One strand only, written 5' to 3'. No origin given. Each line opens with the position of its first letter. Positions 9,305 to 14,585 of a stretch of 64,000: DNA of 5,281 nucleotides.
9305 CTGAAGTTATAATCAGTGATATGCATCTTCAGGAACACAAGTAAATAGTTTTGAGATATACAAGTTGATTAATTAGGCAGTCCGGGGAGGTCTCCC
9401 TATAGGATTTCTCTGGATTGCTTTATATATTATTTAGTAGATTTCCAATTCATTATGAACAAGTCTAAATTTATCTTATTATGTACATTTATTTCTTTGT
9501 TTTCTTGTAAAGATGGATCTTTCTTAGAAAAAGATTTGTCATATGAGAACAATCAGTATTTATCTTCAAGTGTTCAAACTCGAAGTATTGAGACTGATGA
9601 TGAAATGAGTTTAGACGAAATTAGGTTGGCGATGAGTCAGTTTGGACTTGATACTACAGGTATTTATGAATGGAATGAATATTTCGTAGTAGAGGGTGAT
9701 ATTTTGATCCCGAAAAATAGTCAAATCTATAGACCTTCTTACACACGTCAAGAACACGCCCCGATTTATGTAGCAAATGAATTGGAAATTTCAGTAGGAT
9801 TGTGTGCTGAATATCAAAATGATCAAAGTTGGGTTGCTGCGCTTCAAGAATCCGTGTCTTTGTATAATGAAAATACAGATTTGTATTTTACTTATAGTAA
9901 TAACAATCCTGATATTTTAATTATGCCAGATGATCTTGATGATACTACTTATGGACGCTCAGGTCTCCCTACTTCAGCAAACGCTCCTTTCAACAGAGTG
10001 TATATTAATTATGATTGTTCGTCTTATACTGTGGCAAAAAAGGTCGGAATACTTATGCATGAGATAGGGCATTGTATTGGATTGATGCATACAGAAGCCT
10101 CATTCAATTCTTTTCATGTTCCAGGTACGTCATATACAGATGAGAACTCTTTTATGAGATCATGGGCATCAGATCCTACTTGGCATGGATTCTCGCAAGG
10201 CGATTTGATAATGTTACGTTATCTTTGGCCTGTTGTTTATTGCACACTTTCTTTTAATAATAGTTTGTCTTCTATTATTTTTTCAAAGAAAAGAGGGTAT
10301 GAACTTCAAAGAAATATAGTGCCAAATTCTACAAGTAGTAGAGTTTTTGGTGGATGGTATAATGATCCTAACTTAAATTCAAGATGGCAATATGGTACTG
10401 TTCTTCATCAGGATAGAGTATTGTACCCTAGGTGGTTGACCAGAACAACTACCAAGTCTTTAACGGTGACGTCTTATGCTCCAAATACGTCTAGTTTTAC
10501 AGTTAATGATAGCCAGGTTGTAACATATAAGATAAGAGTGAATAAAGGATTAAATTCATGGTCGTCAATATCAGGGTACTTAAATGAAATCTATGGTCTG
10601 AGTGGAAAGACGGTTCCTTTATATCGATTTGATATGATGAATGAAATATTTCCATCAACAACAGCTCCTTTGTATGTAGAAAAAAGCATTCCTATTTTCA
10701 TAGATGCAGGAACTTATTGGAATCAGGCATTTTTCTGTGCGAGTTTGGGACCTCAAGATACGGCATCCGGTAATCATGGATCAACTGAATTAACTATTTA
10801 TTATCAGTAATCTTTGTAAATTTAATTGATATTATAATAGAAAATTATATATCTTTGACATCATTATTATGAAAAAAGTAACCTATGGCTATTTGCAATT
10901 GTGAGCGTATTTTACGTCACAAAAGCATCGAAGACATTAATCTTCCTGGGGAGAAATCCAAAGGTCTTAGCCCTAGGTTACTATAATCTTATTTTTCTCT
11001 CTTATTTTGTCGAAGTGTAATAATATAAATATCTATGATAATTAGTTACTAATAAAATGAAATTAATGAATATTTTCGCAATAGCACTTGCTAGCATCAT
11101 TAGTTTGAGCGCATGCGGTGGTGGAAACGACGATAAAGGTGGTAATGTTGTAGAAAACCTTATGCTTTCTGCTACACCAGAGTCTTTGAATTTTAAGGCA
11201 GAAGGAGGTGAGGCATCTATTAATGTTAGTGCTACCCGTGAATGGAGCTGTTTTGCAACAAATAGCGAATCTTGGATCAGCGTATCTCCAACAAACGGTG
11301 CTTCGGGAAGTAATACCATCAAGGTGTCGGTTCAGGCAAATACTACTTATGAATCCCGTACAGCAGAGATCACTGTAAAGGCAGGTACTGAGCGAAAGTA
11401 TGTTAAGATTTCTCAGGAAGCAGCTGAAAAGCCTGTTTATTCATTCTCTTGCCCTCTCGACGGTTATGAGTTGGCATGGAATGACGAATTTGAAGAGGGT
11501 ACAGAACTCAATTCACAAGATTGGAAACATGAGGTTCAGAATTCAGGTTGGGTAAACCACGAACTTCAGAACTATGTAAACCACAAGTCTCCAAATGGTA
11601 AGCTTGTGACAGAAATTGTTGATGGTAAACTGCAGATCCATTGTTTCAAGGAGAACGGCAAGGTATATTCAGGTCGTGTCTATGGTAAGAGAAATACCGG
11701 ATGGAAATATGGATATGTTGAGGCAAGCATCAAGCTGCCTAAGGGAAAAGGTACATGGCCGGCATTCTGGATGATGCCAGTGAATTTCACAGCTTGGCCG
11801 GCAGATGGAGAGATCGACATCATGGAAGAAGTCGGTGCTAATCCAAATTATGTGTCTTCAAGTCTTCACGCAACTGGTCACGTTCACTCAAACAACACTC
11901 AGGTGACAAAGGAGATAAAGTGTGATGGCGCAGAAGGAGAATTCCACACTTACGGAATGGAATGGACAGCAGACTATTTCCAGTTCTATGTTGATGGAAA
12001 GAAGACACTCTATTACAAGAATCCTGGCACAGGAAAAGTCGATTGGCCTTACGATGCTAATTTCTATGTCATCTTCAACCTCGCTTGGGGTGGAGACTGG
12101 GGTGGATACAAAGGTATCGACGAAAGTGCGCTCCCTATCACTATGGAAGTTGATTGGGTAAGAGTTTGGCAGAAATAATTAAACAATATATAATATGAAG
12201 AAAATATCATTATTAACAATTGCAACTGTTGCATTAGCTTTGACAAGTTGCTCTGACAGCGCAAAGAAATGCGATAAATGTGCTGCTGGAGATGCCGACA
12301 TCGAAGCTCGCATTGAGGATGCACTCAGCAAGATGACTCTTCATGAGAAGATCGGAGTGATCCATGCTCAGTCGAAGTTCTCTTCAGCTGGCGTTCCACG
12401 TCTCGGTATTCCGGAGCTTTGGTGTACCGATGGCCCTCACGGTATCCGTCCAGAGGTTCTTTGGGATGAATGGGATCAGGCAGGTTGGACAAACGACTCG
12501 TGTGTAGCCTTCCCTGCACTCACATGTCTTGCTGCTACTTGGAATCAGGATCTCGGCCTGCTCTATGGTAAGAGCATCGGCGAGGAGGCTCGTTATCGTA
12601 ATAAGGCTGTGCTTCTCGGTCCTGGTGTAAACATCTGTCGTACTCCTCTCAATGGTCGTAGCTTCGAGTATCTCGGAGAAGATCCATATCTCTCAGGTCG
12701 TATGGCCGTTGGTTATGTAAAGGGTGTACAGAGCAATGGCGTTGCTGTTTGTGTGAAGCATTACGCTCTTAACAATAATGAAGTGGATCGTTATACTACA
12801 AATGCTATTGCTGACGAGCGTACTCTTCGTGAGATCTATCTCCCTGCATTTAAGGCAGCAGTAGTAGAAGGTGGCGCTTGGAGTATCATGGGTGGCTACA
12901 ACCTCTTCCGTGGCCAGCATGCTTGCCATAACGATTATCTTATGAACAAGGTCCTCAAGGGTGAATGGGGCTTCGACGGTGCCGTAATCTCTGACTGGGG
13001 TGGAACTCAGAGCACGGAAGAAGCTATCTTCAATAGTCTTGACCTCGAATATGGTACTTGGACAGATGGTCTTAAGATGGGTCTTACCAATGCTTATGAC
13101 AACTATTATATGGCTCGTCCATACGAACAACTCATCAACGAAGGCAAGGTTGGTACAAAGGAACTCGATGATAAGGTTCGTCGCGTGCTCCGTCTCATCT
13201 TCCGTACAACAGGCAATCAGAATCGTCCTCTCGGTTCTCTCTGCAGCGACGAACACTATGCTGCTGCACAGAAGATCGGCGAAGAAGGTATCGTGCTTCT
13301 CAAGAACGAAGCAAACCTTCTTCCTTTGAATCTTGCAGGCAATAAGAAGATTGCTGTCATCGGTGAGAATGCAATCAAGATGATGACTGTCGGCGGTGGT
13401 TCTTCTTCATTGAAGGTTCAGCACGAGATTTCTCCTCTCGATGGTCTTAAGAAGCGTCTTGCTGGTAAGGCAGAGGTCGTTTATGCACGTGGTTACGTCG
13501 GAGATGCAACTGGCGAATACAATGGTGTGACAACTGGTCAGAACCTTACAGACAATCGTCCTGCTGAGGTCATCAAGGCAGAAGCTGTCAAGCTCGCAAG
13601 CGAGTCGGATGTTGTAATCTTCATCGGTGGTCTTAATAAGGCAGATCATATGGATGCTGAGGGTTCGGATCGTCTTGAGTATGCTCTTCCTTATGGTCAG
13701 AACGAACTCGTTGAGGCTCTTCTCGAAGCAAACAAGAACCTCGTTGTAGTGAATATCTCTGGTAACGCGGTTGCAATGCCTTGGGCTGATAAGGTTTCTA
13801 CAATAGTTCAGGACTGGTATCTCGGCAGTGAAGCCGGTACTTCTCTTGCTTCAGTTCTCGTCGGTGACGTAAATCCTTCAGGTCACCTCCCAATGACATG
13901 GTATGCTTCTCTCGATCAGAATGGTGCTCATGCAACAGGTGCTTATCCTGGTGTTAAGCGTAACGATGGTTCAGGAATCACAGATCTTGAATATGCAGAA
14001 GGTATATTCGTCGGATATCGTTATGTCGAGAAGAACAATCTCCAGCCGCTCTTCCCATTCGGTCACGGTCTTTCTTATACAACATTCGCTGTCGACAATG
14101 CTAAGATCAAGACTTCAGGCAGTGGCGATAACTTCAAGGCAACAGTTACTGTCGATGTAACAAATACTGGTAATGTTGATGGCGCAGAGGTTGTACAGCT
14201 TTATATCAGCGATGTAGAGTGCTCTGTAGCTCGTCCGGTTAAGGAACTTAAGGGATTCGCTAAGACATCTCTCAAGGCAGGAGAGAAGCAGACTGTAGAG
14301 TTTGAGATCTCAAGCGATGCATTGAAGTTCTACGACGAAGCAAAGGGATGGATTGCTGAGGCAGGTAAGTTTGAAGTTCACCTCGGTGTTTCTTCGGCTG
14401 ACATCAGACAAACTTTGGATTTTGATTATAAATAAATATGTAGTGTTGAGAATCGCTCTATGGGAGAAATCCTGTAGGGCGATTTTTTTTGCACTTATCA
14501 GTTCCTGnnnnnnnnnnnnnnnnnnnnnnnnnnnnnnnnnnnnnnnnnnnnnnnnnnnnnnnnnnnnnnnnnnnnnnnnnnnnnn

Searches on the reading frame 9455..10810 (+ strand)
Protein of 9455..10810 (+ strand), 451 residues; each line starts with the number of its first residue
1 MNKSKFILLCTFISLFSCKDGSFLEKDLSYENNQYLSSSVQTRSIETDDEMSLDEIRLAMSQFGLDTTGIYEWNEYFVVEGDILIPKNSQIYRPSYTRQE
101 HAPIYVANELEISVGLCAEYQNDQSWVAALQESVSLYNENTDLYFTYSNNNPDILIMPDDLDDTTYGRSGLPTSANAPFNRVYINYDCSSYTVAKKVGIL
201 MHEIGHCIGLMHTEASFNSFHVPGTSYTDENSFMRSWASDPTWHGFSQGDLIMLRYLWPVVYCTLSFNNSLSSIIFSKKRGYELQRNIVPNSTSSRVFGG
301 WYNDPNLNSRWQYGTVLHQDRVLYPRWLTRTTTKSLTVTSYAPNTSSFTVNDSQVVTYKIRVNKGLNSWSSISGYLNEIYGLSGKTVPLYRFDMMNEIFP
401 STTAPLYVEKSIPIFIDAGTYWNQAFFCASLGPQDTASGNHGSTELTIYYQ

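Call 103: search_protein_families(library=pfam, proteins=[window:9455-10810:+], max_evalue=0.00001)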
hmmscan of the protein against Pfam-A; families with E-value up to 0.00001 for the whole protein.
window:9455-10810:+ (451 aa): 1 family
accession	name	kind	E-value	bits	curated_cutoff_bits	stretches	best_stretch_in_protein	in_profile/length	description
PF12388.14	Peptidase_M57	-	5.3e-07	30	21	1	117-214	48-151/212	Dual-action HEIGH metallo-peptidase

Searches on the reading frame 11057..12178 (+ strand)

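Call 103: search_protein_families(library=pfam, proteins=[window:11057-12178:+], max_evalue=0.00001)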
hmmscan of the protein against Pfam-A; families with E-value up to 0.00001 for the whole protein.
window:11057-12178:+ (373 aa): 4 families
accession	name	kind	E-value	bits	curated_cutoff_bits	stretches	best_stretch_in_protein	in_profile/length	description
PF00722.28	Glyco_hydro_16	-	4.9e-23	81.9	22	1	213-368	37-174/175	Glycosyl hydrolases family 16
PF19190.6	BACON_2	-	4.2e-15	55.9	25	1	37-122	2-93/94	Viral BACON domain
PF13004.13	BACON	-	4.7e-14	52.5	25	1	67-121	5-61/61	Putative binding domain, N-terminal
PF03935.22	SKN1_KRE6_Sbg1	-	4.2e-08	32.5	30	0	279-373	349-451/501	Beta-glucan synthesis-associated protein SKN1/KRE6/Sbg1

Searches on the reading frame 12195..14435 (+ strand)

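Call 103: search_protein_families(library=pfam, proteins=[window:12195-14435:+], max_evalue=0.00001)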
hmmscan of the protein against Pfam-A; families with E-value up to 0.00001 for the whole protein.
window:12195-14435:+ (746 aa): 3 families
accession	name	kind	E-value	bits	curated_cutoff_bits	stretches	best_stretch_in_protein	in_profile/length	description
PF01915.27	Glyco_hydro_3_C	-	5.5e-57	193.4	31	1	366-628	1-200/200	Glycosyl hydrolase family 3 C-terminal domain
PF00933.27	Glyco_hydro_3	-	5.1e-31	108.7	27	1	104-334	83-316/316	Glycosyl hydrolase family 3 N terminal domain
PF14310.12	Fn3-like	-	1.5e-26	92.8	25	1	665-734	1-71/71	Fibronectin type III-like domain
